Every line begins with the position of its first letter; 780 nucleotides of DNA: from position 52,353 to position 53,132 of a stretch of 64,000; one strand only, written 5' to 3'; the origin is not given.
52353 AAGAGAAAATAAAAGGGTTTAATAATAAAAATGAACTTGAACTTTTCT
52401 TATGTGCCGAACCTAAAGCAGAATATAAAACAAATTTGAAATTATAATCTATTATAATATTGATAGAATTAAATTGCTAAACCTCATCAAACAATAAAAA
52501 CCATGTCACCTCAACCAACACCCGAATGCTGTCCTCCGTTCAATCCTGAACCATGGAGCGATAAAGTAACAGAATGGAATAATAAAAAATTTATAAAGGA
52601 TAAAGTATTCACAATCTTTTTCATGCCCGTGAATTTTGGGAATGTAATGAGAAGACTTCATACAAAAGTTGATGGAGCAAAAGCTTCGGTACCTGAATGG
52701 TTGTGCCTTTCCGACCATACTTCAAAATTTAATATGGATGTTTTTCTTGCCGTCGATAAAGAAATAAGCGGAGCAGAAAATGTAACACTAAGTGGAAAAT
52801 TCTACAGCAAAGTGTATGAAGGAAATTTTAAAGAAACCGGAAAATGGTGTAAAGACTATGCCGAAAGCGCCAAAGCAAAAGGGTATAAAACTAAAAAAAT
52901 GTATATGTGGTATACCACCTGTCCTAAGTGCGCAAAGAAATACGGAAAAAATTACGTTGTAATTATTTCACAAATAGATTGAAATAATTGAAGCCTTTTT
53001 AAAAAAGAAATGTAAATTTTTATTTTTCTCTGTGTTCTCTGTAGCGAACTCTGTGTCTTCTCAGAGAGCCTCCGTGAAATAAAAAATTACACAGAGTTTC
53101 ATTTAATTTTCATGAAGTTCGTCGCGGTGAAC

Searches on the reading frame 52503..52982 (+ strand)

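Call 3: search_protein_families(library=pfam, proteins=[window:52503-52982:+], max_evalue=0.01)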
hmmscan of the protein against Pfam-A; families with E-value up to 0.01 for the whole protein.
window:52503-52982:+ (159 aa): 1 family
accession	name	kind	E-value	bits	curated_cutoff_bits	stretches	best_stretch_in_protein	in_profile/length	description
PF20603.3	Bact_hydrolase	-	4.4e-66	222.2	27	1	6-158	7-160/160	Bacterial hydrolase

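Call 4: search_protein_families(library=ncbifam, proteins=[window:52503-52982:+], max_evalue=0.01)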
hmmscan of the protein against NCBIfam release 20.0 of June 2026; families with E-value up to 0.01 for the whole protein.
window:52503-52982:+ (159 aa): 0 families
